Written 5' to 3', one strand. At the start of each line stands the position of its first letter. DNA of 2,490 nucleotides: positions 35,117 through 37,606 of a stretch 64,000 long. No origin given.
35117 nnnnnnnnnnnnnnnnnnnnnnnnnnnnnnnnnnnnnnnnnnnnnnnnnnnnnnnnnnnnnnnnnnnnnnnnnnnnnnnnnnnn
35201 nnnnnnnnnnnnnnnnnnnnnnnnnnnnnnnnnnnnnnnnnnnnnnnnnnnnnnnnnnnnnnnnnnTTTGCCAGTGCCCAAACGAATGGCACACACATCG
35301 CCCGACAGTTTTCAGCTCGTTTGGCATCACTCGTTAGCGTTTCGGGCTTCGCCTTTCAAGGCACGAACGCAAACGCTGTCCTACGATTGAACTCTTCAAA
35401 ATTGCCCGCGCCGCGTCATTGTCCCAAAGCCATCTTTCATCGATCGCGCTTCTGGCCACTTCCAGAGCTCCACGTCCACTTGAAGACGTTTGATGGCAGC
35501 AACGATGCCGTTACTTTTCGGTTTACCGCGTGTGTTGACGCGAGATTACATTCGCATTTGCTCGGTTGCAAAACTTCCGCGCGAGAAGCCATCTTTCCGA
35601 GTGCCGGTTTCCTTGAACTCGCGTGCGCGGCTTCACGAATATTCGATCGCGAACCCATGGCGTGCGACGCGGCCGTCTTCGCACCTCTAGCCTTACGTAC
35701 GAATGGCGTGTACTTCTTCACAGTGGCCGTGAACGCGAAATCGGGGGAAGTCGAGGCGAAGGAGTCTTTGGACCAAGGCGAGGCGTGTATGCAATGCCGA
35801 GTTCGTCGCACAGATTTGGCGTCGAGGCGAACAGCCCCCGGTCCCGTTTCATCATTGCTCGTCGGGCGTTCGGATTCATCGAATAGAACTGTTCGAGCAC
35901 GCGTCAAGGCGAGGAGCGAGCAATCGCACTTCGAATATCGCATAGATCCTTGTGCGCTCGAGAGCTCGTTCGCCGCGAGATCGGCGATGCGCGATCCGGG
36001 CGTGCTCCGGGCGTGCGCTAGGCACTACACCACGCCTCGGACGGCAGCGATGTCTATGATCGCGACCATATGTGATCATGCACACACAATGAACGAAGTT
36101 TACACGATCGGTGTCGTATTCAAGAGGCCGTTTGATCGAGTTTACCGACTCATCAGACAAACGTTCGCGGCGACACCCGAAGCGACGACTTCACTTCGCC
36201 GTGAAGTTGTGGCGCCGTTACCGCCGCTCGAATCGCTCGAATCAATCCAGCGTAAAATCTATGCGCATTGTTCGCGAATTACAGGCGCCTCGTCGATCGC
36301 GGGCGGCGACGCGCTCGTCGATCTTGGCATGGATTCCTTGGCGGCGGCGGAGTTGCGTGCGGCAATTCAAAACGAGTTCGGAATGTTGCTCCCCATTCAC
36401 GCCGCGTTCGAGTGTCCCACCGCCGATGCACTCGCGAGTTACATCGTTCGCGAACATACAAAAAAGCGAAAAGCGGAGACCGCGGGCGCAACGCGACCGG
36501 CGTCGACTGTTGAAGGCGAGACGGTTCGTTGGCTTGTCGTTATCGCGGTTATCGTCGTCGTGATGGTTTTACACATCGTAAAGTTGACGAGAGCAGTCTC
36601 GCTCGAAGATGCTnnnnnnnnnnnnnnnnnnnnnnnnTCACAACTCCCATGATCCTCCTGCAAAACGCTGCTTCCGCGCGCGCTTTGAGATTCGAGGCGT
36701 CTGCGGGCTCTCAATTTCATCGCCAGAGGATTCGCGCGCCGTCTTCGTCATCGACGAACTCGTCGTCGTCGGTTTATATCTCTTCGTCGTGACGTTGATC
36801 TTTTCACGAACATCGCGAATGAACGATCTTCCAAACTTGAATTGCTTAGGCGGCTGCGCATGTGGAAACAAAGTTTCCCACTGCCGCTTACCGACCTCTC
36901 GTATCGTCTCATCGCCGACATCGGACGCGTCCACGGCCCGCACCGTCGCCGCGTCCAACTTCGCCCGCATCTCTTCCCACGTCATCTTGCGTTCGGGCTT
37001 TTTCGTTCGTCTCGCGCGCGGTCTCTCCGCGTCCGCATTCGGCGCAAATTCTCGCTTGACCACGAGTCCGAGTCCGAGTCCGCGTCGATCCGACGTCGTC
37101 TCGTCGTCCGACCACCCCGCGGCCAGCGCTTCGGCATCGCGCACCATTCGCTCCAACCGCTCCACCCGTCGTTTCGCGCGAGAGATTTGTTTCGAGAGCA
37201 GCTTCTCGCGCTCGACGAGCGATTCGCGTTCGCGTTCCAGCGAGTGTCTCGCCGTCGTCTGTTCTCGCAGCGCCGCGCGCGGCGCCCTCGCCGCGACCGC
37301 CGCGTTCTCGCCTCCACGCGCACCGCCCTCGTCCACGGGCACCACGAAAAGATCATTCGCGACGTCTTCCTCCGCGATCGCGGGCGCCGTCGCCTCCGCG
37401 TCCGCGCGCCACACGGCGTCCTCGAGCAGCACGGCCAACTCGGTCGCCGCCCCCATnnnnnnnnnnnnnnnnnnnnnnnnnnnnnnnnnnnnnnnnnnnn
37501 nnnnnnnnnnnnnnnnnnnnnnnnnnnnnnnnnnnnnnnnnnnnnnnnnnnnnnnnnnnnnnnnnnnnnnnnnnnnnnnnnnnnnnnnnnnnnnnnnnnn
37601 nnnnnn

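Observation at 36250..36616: PKS terminates in ACP followed by a hydrophobic tail helix instead of a thioesterase or reductase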

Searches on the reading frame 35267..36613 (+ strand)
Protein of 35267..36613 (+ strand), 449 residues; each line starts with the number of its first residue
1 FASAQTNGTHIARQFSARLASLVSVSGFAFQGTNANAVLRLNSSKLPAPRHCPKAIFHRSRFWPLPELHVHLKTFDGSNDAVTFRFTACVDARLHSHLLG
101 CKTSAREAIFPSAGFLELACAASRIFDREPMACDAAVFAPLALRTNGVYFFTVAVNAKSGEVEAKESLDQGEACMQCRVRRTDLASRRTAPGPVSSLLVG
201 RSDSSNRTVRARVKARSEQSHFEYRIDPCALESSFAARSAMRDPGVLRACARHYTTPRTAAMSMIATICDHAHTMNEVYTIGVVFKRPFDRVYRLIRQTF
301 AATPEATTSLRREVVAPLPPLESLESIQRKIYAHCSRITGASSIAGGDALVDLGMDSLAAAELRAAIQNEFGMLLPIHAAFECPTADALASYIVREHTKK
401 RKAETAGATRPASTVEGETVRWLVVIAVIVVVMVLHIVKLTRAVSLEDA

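Call 7: find_homologous_proteins(query=window:35267-36613:+, max_evalue=0.001)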
Query window:35267-36613:+ (449 aa): 1 proteins with E <= 0.001 among 8000 candidates.
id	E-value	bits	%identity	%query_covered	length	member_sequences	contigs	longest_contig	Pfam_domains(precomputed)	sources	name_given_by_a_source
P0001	4.9e-115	403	94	43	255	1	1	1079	-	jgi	jgi:hypothetical protein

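Call 10: find_encoding_contigs(protein=P0001, flank=5000)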
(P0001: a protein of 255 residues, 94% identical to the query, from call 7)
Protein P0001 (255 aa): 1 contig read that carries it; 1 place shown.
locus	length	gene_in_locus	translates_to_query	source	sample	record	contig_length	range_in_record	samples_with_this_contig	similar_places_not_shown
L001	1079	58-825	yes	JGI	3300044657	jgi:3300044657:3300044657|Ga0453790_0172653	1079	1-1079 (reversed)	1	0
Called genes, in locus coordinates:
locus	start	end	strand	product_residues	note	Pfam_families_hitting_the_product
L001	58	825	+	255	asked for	-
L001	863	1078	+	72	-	?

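Call 45: search_protein_families(library=pfam, proteins=[window:35267-36613:+], max_evalue=1)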
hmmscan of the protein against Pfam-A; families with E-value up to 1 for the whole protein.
window:35267-36613:+ (449 aa): 4 families
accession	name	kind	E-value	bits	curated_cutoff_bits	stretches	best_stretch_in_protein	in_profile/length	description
PF00550.31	PP-binding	-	1.1e-11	45.2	20.8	1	330-393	2-67/67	Phosphopantetheine attachment site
PF23297.2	ACP_SdgA_C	-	0.0043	17.6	27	1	342-404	28-90/95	Highly reducing polyketide synthase sdgA, C-terminal ACP domain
PF16197.11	KAsynt_C_assoc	-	0.041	14.7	33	1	21-50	25-54/111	Ketoacyl-synthetase C-terminal extension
PF21089.3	PKS_DH_N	-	0.094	13.1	27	1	105-156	36-89/103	Polyketide synthase dehydratase domain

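Call 46: search_protein_families(library=ncbifam, proteins=[window:35267-36613:+], max_evalue=0.001)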
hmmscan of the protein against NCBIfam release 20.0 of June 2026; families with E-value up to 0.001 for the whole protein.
window:35267-36613:+ (449 aa): 2 families
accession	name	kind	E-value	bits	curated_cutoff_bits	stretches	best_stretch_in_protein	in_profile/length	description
NF045894.1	PKS_plus_SDR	equivalog_domain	4.5e-10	37.8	1740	1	315-396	1428-1512/1515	type I polyketide synthase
NF040607.1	mycolic_Pks13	equivalog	0.00016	19.3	2100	0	341-407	22-88/1680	polyketide synthase Pks13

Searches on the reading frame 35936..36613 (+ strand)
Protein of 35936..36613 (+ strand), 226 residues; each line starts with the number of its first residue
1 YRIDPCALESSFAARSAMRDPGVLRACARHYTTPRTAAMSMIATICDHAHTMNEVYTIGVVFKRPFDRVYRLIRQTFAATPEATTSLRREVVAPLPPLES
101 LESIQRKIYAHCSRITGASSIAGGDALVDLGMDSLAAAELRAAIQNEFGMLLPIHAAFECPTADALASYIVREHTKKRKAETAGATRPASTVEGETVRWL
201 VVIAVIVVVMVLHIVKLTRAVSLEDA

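Call 23: find_related_loci(query=window:35936-36613:+, collection=metagenome_contigs, flank=4000)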
Query window:35936-36613:+ (226 aa) in metagenome_contigs; peptide patterns used: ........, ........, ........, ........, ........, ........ (x = any residue, [..] = any of these).
125 stretches matched a pattern; 9 encode a relative of the query (tblastn E <= 1e-3); 9 distinct loci.
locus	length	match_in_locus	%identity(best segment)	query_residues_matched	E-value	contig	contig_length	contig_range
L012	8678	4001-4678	100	1-226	2e-151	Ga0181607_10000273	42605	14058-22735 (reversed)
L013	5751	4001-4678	100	1-226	1e-151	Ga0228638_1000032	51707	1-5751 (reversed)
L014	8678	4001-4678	100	1-226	2e-151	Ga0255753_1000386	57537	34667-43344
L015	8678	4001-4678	100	1-226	3e-150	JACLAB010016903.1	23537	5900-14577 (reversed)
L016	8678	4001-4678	99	1-226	5e-150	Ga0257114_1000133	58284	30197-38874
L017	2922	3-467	88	74-226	1e-80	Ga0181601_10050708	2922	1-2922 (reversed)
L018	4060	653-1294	38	1-216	3e-47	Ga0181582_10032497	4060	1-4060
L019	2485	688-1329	38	1-216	5e-47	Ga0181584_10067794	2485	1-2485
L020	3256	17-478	42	58-216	1e-37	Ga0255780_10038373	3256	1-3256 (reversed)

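Call 37: search_protein_representatives(protein=window:35936-36613:+)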
Query: 226 residues. Proteins with E-value up to 0.001 (for the whole library): 3777; up to 1e-10: 308; up to 1e-30: 9. The best 150 are listed.
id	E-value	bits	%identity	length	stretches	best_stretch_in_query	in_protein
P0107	2.2e-64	233.7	35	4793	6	1-216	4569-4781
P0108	9.5e-46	172.8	34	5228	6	1-192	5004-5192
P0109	2.6e-44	168.1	34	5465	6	1-180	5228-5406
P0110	2.8e-44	168.0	34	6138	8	120-192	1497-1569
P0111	6.2e-43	163.6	34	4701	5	1-179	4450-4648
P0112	1.2e-40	156.2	40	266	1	1-215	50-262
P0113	3.1e-38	148.3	28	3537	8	119-185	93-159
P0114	1.2e-36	143.1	74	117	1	114-219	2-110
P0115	5.8e-31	124.6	32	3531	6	122-196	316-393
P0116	8.3e-27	111.0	33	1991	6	99-171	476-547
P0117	4.9e-25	105.2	40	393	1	1-188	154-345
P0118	7.5e-25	104.6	33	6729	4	97-181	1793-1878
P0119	8.1e-23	98.0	31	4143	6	118-173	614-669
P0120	2.7e-22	96.2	34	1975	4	112-173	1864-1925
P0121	7.7e-22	94.8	30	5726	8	103-171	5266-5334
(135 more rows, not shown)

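Call 40: list_cluster_members(proteins=[P0107, P0108, P0109, P0111, P0114, P0117, P0112])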
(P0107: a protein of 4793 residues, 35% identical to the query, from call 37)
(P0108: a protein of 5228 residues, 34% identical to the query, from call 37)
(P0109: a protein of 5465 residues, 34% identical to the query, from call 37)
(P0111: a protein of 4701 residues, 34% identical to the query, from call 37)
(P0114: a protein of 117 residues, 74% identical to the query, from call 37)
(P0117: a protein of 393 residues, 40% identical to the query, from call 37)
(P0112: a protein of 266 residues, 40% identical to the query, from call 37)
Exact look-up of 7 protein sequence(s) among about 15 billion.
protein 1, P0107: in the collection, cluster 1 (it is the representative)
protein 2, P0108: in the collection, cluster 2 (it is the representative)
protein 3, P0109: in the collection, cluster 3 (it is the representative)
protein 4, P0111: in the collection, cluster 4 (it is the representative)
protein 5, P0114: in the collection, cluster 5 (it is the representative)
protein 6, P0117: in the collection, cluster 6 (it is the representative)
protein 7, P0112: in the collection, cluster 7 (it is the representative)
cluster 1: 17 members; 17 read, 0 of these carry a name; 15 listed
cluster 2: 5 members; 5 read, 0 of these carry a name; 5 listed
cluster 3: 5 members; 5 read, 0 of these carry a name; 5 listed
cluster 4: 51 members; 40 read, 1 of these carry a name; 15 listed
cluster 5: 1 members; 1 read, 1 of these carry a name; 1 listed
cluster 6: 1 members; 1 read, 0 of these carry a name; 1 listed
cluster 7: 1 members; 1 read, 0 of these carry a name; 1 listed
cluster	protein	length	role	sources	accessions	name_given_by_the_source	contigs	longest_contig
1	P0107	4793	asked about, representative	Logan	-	-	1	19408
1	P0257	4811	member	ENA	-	-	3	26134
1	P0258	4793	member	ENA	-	-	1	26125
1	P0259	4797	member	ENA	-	-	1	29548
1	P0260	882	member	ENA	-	-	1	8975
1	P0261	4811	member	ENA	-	-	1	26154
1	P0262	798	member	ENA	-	-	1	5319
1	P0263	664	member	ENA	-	-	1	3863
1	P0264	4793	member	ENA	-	-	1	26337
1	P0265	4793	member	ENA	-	-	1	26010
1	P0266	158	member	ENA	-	-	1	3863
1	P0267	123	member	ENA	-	-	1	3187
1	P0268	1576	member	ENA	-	-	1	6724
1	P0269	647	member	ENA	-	-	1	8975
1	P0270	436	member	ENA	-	-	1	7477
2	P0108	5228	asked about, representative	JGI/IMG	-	-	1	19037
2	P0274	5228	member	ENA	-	-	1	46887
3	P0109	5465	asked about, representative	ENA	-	-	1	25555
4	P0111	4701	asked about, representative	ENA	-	-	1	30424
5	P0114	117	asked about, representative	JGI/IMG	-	hypothetical protein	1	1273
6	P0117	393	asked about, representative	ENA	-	-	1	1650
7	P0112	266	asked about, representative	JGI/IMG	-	-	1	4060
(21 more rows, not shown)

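Call 63: find_encoding_contigs(protein=P0111, flank=8000, max_places=2)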
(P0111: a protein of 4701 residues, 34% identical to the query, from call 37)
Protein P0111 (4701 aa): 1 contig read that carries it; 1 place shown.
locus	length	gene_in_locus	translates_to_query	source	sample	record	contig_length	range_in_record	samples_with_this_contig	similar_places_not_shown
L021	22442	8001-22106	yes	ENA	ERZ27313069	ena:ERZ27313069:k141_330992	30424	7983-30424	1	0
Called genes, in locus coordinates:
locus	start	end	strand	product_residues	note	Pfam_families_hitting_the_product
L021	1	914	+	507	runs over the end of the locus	PF03619:Solute_trans_a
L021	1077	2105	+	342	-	PF13649:Methyltransf_25 (weak)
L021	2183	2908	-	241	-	PF04755:PAP_fibrillin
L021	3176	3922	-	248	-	PF00575:S1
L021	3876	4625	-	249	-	-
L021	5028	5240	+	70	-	-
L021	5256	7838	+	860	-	PF24817:WD40_WDHD1_1st (faint), PF21289:EDC4_C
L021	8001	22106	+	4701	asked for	PF00501:AMP-binding, PF13193:AMP-binding_C, PF00109:ketoacyl-synt, PF02801:Ketoacyl-synt_C, PF00550:PP-binding, PF00109:ketoacyl-synt, PF02801:Ketoacyl-synt_C, PF08659:KR, +14 more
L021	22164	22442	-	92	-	?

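Call 64: find_encoding_contigs(protein=P0107, flank=8000, max_places=2)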
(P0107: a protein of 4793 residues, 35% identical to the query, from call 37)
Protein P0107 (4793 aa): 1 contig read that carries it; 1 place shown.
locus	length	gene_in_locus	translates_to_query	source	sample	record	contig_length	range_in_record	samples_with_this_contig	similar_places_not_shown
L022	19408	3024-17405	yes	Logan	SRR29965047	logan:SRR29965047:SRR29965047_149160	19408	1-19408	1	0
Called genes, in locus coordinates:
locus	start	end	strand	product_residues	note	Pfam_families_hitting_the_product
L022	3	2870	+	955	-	?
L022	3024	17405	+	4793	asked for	PF00501:AMP-binding, PF13193:AMP-binding_C, PF00550:PP-binding, PF00109:ketoacyl-synt, PF02801:Ketoacyl-synt_C, PF00109:ketoacyl-synt, PF02801:Ketoacyl-synt_C, PF21089:PKS_DH_N, +14 more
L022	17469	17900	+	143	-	-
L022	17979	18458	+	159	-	PF01281:Ribosomal_L9_N, PF03948:Ribosomal_L9_C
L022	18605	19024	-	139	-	-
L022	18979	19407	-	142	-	?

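Call 65: find_encoding_contigs(protein=P0274, flank=8000, max_places=2)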
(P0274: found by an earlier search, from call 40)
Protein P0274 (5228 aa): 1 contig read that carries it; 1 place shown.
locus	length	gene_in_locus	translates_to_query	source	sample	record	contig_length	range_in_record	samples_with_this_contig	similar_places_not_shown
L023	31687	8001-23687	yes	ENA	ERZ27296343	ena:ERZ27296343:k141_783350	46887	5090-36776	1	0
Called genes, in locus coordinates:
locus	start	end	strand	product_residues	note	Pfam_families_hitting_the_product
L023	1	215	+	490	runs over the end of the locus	PF03619:Solute_trans_a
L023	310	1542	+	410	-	PF03848:TehB (weak), PF13847:Methyltransf_31 (weak), PF13649:Methyltransf_25 (weak)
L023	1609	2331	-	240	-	PF04755:PAP_fibrillin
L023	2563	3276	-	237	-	PF00575:S1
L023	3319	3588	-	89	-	-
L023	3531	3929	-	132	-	PF00575:S1 (weak)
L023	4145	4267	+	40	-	-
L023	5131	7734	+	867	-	PF24817:WD40_WDHD1_1st (faint), PF21289:EDC4_C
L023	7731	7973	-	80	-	-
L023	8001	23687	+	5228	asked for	PF00501:AMP-binding, PF13193:AMP-binding_C, PF00109:ketoacyl-synt, PF02801:Ketoacyl-synt_C, PF08659:KR, PF00109:ketoacyl-synt, PF00550:PP-binding, PF02801:Ketoacyl-synt_C, +16 more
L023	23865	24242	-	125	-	-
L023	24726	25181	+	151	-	PF01281:Ribosomal_L9_N, PF03948:Ribosomal_L9_C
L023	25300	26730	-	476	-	PF00719:Pyrophosphatase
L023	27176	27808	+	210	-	-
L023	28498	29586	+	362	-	-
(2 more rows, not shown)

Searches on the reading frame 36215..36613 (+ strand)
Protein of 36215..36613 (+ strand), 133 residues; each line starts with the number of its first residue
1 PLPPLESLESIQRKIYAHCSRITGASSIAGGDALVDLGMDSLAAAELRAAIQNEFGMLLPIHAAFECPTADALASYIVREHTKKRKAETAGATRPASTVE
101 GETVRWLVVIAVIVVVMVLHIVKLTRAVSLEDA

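Call 56: predict_structure(alignment_id=A3)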
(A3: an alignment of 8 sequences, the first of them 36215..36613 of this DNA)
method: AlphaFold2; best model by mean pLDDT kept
length: 133 residues; sequences in the alignment: 8
mean_pLDDT: 79.2   pTM: 0.54
mean pLDDT of the five models: 79.2, 76.3, 73.3, 68.5, 62.0
residues with pLDDT >= 90: 29; 70-90: 76; 50-70: 19; < 50: 9
segments of 3 or more residues with pLDDT < 50: 93-101
pLDDT, mean of each block of 10 residues (from residue 1): 72 91 86 85 90 87 81 89 74 48 68 90 76 56
secondary structure, 60 per line:
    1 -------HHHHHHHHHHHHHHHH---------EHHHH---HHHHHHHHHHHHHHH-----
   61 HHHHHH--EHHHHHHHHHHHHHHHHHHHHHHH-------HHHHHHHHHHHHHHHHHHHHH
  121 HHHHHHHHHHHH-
elements in order: H8-23 H34-37 H41-55 H61-66 H70-92 H100-132

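Call 58: find_homologous_proteins(query=A3, max_evalue=1e-10)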
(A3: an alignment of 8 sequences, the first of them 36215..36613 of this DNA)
Query A3 (8 sequences) (133 aa, profile of the alignment): 3 proteins with E <= 1e-10 among 8000 candidates.
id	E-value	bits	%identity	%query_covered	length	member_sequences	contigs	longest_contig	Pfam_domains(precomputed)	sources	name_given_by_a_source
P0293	1.3e-50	189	100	100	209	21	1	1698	PF00550.32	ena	-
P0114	6.8e-42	161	77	66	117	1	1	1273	PF00550.32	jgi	jgi:hypothetical protein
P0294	2.8e-37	146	58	56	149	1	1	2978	PF00550.32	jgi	jgi:acyl carrier protein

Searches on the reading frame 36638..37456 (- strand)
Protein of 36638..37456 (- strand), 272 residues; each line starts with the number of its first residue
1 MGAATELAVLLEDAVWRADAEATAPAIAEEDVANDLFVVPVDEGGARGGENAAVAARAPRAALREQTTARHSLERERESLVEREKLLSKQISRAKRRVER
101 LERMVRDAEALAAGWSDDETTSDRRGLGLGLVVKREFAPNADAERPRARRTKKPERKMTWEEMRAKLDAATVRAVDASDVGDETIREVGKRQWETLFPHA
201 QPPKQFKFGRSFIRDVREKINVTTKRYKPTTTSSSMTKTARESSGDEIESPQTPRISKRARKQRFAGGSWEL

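Call 17: find_encoding_contigs(protein=window:36638-37456:-, flank=10000, max_places=10)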
Protein window:36638-37456:- (272 aa): no gene with exactly this product is on record in the collection.

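Call 42: search_protein_families(library=pfam, proteins=[window:36641-37456:-], max_evalue=0.001)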
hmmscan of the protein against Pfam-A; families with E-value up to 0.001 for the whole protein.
window:36641-37456:- (272 aa): 0 families
